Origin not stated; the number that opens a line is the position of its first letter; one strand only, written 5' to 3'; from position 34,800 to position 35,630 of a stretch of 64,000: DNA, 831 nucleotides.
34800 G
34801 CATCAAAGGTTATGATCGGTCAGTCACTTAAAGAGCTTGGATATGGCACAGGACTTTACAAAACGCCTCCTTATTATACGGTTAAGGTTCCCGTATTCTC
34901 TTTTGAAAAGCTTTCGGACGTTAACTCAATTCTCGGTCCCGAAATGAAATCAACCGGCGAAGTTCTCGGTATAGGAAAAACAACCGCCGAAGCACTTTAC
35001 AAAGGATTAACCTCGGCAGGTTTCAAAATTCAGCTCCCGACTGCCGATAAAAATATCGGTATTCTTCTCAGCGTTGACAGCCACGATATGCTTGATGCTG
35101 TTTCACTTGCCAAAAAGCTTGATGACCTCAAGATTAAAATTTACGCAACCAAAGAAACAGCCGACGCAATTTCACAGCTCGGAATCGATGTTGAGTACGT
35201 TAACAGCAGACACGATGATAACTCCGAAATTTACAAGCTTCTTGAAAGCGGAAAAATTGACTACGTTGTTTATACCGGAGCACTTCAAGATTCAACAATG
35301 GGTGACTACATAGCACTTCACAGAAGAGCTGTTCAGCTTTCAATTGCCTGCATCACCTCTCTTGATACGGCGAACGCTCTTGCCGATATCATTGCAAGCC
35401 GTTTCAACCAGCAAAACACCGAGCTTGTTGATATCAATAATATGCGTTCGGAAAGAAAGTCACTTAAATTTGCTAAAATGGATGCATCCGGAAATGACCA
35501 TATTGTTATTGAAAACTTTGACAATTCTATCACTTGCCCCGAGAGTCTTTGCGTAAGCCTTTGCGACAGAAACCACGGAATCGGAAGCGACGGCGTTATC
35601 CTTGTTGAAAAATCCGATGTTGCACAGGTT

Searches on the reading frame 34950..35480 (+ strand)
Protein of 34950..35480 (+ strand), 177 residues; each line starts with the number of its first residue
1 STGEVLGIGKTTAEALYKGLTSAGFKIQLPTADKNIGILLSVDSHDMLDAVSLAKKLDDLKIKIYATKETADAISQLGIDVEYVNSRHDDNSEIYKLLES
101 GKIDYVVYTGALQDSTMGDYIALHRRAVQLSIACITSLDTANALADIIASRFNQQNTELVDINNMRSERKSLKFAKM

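Call 63: search_solved_structures(query=window:34950-35480:+, show_alignments=2, max_evalue=0.00001)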
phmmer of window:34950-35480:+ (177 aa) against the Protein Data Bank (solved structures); distinct sequences matched with E-value up to 0.00001: 3.
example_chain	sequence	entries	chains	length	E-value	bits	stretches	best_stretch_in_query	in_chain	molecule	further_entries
1bxr_A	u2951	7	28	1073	2.8e-09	40.2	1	1-145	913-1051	CARBAMOYL-PHOSPHATE SYNTHASE | CARBAMOYL PHOSPHATE SYNTHETASE: LARGE SUBUNIT | CARBAMOYL PHOSPHATE SYNTHETASE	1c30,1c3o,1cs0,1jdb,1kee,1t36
1a9x_A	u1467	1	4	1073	2.8e-09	40.2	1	1-145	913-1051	CARBAMOYL PHOSPHATE SYNTHETASE (LARGE CHAIN)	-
1ce8_A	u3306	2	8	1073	2.8e-09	40.2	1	1-145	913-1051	PROTEIN (CARBAMOYL-PHOSPHATE SYNTHASE) | carbamoyl phosphate synthetase large chain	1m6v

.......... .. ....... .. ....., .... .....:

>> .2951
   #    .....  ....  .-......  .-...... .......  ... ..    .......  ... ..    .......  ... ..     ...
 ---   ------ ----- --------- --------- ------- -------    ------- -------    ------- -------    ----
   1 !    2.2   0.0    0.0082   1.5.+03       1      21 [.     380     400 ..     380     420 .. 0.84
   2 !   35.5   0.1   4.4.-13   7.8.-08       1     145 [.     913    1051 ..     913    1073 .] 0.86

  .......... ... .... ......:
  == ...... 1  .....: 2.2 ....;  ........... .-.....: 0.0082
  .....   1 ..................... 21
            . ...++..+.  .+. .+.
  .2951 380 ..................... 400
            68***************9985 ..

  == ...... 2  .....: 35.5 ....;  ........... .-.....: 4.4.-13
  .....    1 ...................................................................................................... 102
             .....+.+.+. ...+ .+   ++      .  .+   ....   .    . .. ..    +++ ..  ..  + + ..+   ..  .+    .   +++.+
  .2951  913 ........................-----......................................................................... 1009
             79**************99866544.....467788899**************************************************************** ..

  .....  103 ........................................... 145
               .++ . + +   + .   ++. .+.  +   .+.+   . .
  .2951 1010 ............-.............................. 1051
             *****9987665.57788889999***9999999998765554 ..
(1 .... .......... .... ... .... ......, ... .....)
